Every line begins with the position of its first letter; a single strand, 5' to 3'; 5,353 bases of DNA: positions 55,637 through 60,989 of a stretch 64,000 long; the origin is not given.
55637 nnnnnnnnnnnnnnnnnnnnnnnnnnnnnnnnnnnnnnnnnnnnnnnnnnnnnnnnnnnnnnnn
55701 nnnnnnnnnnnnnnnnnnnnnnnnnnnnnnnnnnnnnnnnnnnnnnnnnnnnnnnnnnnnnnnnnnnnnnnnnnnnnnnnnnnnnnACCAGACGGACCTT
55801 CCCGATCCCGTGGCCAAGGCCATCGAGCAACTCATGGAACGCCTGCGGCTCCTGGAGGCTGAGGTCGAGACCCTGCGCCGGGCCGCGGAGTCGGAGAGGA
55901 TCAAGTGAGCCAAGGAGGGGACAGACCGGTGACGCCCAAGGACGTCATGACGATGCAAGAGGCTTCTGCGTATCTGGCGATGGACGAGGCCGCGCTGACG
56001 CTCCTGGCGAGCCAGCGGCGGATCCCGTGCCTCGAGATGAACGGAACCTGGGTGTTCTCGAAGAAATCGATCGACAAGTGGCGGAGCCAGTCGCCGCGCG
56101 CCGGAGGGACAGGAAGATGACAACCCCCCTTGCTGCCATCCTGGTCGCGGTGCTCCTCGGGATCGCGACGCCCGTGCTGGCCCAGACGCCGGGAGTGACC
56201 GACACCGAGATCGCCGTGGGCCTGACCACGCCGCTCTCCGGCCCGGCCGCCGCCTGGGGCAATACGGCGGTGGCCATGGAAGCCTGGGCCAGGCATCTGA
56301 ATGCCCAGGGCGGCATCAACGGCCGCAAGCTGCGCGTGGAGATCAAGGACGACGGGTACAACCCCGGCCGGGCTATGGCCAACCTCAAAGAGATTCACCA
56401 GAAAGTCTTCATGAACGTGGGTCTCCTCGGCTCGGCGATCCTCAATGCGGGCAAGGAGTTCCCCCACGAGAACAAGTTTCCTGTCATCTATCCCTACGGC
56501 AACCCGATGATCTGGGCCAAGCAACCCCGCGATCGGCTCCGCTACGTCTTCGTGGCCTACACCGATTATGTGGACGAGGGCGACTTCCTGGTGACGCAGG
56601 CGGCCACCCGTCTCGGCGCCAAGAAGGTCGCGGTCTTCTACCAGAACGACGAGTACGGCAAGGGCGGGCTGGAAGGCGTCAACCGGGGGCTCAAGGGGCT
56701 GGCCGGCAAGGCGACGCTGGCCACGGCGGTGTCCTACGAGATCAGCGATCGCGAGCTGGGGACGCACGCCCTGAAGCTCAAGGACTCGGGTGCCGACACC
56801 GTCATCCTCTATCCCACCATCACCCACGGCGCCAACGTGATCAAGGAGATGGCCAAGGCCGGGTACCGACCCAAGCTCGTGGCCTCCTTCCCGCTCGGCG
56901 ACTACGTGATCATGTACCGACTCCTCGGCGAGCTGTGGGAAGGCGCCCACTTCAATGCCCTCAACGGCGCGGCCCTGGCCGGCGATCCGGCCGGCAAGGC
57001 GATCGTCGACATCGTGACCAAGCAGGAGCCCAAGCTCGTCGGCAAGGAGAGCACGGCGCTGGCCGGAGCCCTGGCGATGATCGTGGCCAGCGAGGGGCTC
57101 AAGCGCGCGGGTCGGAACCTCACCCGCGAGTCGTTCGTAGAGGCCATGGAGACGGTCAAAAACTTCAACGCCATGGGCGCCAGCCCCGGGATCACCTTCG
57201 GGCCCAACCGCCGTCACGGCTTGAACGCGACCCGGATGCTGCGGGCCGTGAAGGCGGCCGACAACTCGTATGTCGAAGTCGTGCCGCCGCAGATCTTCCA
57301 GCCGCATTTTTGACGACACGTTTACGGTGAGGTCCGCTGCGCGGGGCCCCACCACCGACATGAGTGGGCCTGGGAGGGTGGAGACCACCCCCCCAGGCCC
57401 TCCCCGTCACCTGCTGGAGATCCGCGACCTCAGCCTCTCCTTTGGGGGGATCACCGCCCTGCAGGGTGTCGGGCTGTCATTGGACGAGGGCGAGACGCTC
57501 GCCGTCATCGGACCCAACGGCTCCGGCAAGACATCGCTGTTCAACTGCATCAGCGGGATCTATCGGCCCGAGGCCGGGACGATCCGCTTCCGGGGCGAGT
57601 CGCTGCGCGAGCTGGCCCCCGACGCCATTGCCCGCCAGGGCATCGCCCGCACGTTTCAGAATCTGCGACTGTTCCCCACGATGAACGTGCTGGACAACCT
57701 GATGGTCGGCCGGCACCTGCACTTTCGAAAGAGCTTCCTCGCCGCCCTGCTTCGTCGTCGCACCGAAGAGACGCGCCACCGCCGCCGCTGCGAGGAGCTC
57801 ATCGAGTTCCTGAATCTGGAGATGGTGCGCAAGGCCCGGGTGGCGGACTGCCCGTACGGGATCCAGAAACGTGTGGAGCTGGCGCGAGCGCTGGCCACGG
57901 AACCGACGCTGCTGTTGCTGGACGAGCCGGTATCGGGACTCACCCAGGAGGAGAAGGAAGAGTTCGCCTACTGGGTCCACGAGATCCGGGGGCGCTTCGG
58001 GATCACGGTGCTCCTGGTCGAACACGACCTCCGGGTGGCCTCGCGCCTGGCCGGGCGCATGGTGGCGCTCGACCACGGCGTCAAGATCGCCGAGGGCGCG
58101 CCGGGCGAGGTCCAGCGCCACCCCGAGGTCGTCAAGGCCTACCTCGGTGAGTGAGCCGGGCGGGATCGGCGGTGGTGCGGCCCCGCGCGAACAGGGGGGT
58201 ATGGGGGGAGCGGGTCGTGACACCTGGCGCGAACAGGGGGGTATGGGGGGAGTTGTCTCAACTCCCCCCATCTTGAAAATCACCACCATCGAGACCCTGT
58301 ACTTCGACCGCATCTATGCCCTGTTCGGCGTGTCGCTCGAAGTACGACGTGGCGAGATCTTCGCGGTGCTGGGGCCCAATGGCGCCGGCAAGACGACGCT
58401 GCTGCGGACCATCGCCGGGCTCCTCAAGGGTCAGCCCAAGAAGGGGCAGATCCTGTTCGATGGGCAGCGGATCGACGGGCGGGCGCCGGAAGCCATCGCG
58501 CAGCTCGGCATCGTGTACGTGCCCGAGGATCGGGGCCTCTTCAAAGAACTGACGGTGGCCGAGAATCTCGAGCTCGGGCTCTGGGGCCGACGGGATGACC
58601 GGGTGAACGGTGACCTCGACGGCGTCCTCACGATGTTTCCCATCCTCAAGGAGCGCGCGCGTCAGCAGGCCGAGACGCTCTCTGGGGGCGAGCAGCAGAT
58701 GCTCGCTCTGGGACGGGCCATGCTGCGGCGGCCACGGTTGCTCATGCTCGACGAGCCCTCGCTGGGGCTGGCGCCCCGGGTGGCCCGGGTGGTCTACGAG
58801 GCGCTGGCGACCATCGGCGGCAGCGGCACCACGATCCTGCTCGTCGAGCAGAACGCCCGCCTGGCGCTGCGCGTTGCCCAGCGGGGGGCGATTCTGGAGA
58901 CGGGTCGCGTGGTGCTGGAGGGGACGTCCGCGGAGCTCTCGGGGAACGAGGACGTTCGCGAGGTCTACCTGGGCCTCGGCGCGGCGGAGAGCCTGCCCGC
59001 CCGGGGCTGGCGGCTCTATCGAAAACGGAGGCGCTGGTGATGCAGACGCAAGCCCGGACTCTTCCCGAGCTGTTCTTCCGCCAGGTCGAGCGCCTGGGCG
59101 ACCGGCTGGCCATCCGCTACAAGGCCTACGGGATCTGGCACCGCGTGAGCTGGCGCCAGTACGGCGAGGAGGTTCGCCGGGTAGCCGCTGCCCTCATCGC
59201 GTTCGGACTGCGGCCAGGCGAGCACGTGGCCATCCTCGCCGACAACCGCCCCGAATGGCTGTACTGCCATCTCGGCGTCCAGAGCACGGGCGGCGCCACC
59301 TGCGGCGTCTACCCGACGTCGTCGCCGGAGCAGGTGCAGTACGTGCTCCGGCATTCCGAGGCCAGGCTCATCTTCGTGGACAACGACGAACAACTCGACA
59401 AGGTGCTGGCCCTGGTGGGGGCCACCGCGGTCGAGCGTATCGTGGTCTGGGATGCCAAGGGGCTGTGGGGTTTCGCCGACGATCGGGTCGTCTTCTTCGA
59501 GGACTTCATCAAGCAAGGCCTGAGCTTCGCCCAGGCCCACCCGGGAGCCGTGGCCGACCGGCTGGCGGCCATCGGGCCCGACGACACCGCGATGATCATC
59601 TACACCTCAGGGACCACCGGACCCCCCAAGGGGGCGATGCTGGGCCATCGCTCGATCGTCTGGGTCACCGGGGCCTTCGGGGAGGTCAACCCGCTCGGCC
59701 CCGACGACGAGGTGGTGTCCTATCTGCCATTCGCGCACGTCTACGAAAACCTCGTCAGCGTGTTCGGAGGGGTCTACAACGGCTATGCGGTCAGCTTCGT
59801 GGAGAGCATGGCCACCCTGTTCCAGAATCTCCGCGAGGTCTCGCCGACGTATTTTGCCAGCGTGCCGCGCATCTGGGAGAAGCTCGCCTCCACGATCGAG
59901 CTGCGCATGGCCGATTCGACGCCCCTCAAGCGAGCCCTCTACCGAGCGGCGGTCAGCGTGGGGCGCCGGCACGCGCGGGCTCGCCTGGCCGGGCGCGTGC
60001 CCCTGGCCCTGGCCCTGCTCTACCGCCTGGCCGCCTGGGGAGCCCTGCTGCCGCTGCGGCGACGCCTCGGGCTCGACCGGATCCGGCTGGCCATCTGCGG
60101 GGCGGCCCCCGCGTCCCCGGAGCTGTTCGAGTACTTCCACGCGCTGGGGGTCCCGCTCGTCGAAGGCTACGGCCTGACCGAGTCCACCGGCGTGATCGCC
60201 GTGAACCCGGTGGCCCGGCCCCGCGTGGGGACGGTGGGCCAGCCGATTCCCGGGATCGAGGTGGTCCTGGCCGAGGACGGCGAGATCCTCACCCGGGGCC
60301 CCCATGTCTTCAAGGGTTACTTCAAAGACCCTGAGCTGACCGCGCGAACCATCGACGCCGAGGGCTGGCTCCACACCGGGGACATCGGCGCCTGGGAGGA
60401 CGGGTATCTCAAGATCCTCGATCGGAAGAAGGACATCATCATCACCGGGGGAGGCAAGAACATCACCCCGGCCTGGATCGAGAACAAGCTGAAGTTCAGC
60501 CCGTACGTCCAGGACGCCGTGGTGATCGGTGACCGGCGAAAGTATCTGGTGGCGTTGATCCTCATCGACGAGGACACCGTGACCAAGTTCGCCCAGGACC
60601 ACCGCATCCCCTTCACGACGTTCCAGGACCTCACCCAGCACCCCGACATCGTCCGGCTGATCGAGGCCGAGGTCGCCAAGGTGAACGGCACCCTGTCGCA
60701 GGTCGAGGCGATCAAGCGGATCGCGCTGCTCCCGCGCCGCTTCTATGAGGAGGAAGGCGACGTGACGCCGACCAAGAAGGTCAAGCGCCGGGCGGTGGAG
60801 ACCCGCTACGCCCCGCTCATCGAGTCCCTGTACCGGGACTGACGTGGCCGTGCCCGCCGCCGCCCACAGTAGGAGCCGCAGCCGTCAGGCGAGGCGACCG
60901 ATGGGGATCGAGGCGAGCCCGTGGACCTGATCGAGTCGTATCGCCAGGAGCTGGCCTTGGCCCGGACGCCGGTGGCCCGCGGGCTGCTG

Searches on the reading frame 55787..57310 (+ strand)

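Call 22: search_protein_families(library=pfam, proteins=[window:55787-57310:+], max_evalue=0.00001)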
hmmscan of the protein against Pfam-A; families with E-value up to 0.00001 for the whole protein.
window:55787-57310:+ (508 aa): 2 families
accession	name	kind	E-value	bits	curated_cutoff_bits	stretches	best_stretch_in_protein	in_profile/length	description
PF13458.12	Peripla_BP_6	-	3.9e-48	165.3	31.7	1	141-488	1-339/343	Periplasmic binding protein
PF01094.35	ANF_receptor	-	7.2e-09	35.6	25.4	1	162-361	4-203/353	Receptor family ligand binding region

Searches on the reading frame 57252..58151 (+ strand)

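Call 53: search_protein_families(library=pfam, proteins=[window:57252-58151:+], max_evalue=0.0001)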
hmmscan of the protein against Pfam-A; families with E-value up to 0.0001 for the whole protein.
window:57252-58151:+ (300 aa): 3 families
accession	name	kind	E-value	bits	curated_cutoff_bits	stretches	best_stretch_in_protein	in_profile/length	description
PF00005.33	ABC_tran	-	3.3e-31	109.1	25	1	70-227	1-136/137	ABC transporter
PF12399.14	BCA_ABC_TP_C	-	4.4e-10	39.4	25.5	1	278-300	2-24/27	Branched-chain amino acid ATP-binding cassette transporter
PF13304.12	AAA_21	-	7.9e-06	26.6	27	0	84-103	3-22/304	AAA domain, putative AbiEii toxin, Type IV TA system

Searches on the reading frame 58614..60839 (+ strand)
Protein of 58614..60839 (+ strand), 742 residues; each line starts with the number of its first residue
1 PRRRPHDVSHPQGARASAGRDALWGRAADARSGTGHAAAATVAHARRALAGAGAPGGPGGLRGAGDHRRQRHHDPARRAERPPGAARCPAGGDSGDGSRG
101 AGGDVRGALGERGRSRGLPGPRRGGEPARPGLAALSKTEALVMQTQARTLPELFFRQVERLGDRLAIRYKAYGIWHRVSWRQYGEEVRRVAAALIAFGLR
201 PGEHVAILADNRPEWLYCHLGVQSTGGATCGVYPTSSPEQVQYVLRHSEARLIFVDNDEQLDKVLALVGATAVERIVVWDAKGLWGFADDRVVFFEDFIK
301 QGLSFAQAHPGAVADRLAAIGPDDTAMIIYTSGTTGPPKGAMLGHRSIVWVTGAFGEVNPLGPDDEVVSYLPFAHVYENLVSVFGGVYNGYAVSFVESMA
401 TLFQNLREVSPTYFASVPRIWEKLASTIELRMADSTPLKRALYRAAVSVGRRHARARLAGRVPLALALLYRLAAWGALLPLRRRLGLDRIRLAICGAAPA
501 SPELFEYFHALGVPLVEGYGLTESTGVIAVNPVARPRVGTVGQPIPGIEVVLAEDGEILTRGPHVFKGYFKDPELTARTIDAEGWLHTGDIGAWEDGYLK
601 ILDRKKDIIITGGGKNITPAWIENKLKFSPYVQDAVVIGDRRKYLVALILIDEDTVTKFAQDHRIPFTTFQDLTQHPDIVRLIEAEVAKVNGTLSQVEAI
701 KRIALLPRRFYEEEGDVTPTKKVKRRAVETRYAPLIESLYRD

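Call 23: search_protein_families(library=pfam, proteins=[window:58614-60839:+], max_evalue=0.00001)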
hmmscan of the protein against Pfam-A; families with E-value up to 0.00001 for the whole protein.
window:58614-60839:+ (742 aa): 2 families
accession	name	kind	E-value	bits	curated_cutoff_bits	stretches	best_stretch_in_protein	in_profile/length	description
PF00501.34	AMP-binding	-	3.4e-80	270.1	29.9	1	154-570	1-384/384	AMP-binding enzyme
PF23562.2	AMP-binding_C_3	-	1.6e-12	48.3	20.8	1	607-741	2-121/124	AMP-binding enzyme C-terminal domain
